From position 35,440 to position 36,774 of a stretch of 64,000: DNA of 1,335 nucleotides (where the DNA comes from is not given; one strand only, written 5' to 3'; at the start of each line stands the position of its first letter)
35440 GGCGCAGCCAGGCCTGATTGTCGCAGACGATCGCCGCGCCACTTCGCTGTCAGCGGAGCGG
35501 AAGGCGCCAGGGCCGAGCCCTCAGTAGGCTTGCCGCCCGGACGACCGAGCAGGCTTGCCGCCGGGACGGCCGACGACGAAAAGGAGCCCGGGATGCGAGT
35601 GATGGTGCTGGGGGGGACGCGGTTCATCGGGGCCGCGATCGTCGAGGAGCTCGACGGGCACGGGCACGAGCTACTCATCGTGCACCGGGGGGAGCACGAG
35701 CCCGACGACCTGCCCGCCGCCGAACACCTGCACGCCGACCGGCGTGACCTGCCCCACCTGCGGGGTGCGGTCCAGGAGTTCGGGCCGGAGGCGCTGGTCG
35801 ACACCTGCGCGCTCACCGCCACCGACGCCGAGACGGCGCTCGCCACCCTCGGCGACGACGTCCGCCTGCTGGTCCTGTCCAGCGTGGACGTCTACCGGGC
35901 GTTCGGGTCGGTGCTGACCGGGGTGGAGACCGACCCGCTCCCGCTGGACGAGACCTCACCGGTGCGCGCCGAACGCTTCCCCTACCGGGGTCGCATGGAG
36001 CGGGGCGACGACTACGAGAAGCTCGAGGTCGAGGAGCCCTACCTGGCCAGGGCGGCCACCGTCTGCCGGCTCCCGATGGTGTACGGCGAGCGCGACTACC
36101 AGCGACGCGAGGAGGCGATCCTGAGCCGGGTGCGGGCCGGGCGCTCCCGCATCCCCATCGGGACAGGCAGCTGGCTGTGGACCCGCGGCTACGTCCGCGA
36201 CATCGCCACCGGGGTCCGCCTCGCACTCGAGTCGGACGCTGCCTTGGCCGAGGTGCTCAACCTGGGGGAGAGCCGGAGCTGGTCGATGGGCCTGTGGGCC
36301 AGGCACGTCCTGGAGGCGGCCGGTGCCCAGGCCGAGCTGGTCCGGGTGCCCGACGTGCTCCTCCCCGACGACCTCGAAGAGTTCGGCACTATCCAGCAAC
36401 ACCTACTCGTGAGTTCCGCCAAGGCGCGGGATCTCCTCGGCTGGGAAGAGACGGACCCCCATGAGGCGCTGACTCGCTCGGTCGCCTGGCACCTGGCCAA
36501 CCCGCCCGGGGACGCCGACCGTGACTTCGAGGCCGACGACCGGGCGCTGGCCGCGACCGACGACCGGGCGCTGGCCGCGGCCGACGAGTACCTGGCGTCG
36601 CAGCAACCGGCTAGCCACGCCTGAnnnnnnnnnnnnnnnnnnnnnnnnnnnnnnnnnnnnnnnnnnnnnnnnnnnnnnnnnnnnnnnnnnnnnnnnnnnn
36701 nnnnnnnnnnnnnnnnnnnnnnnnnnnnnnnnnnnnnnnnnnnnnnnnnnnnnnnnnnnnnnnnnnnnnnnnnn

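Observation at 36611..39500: Low-GC two-gene islet (membrane coiled-coil protein + P-loop NTPase): candidate uncharacterised defence/abortive-infection-type module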

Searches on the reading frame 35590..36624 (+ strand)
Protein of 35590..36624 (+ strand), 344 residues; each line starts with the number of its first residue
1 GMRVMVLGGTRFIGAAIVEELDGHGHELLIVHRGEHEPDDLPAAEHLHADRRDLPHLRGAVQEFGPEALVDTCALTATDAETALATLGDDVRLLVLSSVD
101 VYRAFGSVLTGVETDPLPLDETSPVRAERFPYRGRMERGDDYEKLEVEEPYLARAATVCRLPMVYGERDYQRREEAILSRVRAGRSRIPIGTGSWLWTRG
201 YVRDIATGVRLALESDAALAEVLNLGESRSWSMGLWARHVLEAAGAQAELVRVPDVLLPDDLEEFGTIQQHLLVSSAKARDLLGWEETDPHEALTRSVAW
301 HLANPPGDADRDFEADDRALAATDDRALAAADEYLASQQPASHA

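Call 55: find_related_loci(query=window:35590-36624:+, collection=metagenome_contigs, flank=10000)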
Query window:35590-36624:+ (344 aa) in metagenome_contigs; peptide patterns used: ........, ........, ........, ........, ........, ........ (x = any residue, [..] = any of these).
600 stretches matched a pattern (row limit reached: there are more); 89 encode a relative of the query (tblastn E <= 1e-3); the best 80 are kept; 80 distinct loci.
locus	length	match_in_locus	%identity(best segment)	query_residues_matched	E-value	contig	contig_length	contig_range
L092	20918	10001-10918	92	1-306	0e+0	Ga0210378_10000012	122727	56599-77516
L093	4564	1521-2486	89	1-322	0e+0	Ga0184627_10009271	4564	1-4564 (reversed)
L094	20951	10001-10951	89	1-317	0e+0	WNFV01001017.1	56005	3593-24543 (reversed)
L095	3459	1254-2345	77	1-322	0e+0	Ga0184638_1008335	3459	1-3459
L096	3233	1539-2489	81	2-318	4e-179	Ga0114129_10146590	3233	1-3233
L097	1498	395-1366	79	2-322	0e+0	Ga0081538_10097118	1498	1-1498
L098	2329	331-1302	78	2-322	6e-177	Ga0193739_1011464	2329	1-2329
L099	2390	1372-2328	79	4-322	3e-176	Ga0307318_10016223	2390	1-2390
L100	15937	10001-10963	78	2-322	3e-164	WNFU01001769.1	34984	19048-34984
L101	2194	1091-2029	79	1-313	1e-176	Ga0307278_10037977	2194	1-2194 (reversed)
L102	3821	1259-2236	79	1-323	4e-170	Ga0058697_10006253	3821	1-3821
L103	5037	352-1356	76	1-340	1e-166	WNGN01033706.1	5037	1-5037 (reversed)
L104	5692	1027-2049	74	2-320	4e-165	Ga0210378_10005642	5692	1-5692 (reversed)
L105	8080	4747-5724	79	2-322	2e-162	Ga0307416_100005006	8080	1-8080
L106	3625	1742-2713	79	2-323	2e-167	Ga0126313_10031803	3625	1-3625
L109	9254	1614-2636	74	2-320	2e-158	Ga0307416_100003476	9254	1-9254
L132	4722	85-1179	69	1-334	7e-156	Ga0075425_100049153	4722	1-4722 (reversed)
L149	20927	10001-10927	79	2-306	7e-155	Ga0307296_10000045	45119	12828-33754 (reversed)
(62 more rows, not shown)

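Call 58: search_protein_families(library=pfam, proteins=[L109:2614-3456:-, L109:3425-3715:-, L132:1145-1963:-, L132:1960-2595:-, L094:12086-13351:-, L094:14000-15211:-, L094:15154-19092:-, L149:11448-14720:+, L100:10935-12680:-, L092:11417-13300:+], max_evalue=0.001)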
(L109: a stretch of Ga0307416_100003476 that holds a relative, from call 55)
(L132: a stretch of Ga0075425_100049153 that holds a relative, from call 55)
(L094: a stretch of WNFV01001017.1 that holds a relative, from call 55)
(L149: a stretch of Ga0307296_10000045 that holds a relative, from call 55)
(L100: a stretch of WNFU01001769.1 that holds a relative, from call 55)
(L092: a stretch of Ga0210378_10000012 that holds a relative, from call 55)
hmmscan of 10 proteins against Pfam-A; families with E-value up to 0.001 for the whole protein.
L109:2614-3456:- (280 aa): 3 families
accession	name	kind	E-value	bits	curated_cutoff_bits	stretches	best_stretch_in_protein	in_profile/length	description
PF19054.6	DUF5753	-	5.1e-46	157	23.4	1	96-259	2-169/178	Domain of unknown function (DUF5753)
PF13560.12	HTH_31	-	8.1e-16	58.5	27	1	7-69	1-64/64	Helix-turn-helix domain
PF01381.28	HTH_3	-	1.5e-08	34.9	23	1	12-60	1-49/55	Helix-turn-helix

L109:3425-3715:- (96 aa): 0 families

L132:1145-1963:- (272 aa): 2 families
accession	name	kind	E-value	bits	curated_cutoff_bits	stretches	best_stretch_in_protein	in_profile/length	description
PF19054.6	DUF5753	-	1.2e-41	142.8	23.4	1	98-260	2-167/178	Domain of unknown function (DUF5753)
PF13560.12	HTH_31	-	1e-12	48.6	27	1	12-71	1-64/64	Helix-turn-helix domain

L132:1960-2595:- (211 aa): 1 family
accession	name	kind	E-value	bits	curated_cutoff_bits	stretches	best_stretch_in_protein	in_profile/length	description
PF21806.3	DUF6879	-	1.3e-41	142.3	23.9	1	57-208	6-166/167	Family of unknown function (DUF6879)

L094:12086-13351:- (421 aa): 0 families

L094:14000-15211:- (403 aa): 3 families
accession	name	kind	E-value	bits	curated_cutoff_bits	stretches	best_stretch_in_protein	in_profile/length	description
PF01636.29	APH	-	1.7e-14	54.6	23.2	1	114-342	19-230/239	Phosphotransferase enzyme family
PF02958.26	EcKL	-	2e-06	27.8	22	1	276-324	213-263/294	Ecdysteroid kinase-like family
PF07914.17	DUF1679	-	0.00064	19.1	24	1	270-330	260-323/414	Uncharacterized oxidoreductase dhs-27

L094:15154-19092:- (1312 aa): 9 families
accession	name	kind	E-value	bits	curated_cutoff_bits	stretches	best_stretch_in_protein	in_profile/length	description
PF00664.28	ABC_membrane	-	1e-39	137.3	28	1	762-1047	4-274/274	ABC transporter transmembrane region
PF00005.33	ABC_tran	-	1.1e-31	110.7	25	1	1110-1259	1-137/137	ABC transporter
PF01656.29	CbiA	-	3.9e-09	37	25.4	1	294-462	3-84/125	CobQ/CobB/MinD/ParA nucleotide binding domain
PF02706.20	Wzz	-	7.4e-06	26.6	25.5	1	516-596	8-88/91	Chain length determinant protein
PF10609.15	ParA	-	2.7e-05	24.2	27.1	1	291-461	5-175/246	NUBPL iron-transfer P-loop NTPase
PF13807.11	GNVR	-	7.4e-05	23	27.7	0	652-698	34-80/82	G-rich domain on putative tyrosine kinase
PF13614.12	AAA_31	-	7.7e-05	23.1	27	1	300-395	12-108/177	AAA domain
PF13304.12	AAA_21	-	9.4e-05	23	27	1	1232-1285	239-295/304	AAA domain, putative AbiEii toxin, Type IV TA system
PF02463.25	SMC_N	-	0.0003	20.7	40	0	1232-1301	138-211/220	RecF/RecN/SMC N terminal domain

L149:11448-14720:+ (1090 aa): 10 families
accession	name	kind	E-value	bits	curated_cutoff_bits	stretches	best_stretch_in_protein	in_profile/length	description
PF03704.23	BTAD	-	5.3e-44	150.6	22.1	1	113-254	1-146/146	Bacterial transcriptional activator domain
PF00486.34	Trans_reg_C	-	5.9e-09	36.3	26.2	1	39-106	8-77/77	Transcriptional regulatory protein, C terminal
PF13424.12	TPR_12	-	1.3e-08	35.4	30.1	1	881-952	3-76/77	Tetratricopeptide repeat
PF13401.12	AAA_22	-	2.6e-08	34.7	27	1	297-402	4-107/130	AAA domain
PF17874.7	TPR_MalT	-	2e-07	31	45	1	841-1083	40-269/336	MalT-like TPR region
PF20703.3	nSTAND1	-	1.8e-06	28.3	27.1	1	282-415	17-159/379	Novel STAND NTPase 1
PF13191.12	AAA_16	-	1.3e-05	26.2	32.6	1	281-405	2-158/167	AAA ATPase domain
PF20720.3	nSTAND3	-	0.00013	22.1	27.2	1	286-324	5-43/155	Novel STAND NTPase 3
PF13374.12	TPR_10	-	0.00019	21.8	27.5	1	921-956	2-37/42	Tetratricopeptide repeat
PF25199.1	nSTAND_NTPase5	-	0.00042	20.6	34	0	291-417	34-134/145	Novel STAND NTPase 5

L100:10935-12680:- (581 aa): 2 families
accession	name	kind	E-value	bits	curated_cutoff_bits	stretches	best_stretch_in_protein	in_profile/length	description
PF13088.12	BNR_2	-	1.9e-10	41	31.4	1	232-325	11-102/277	BNR repeat-like domain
PF02012.26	BNR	-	1.7e-07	30.6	27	0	243-252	2-11/12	BNR/Asp-box repeat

L092:11417-13300:+ (627 aa): 1 family
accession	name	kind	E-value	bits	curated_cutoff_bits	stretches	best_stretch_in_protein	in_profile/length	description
PF13088.12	BNR_2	-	1.3e-06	28.5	31.4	1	213-473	16-231/277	BNR repeat-like domain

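Call 59: search_protein_families(library=padloc, proteins=[L109:2614-3456:-, L109:3425-3715:-, L132:1145-1963:-, L132:1960-2595:-, L094:12086-13351:-, L094:14000-15211:-, L094:15154-19092:-, L149:11448-14720:+, L100:10935-12680:-, L092:11417-13300:+], max_evalue=0.001)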
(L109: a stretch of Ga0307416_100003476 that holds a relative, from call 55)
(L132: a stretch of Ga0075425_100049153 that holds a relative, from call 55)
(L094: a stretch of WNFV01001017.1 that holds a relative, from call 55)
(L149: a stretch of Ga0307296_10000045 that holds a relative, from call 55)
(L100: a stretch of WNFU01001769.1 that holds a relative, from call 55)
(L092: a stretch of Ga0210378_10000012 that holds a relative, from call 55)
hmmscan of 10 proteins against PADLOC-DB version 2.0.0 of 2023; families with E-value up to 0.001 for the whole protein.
L109:2614-3456:- (280 aa): 4 families
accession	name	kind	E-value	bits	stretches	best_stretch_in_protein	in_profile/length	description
PDLC02926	HTH_VI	-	7.9e-07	27.3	1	8-53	2-47/92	-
PDLC03954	RmrA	-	0.00038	17.5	1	10-54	13-57/380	-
PDLC03953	RmrA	-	0.00044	17.6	1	10-61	8-59/373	-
PDLC03949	RmrA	-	0.00057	16.8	1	11-94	6-87/363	-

L109:3425-3715:- (96 aa): 0 families

L132:1145-1963:- (272 aa): 0 families

L132:1960-2595:- (211 aa): 0 families

L094:12086-13351:- (421 aa): 0 families

L094:14000-15211:- (403 aa): 0 families

L094:15154-19092:- (1312 aa): 4 families
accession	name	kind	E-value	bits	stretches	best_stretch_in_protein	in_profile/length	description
PDLC04135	mad3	-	6.2e-29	99.7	2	1227-1301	260-337/374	mads_3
PDLC04140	mad8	-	3.7e-08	31.3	1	1109-1292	16-237/314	mads_8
PDLC02980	AriA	-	2.5e-05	22.4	1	1140-1287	189-298/304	-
PDLC04164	AriA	-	0.00016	19.3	0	1231-1288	172-232/253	-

L149:11448-14720:+ (1090 aa): 1 family
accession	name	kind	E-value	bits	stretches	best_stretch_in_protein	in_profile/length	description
PDLC04140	mad8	-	3.5e-05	21.5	1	284-334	13-64/314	mads_8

L100:10935-12680:- (581 aa): 0 families

L092:11417-13300:+ (627 aa): 0 families
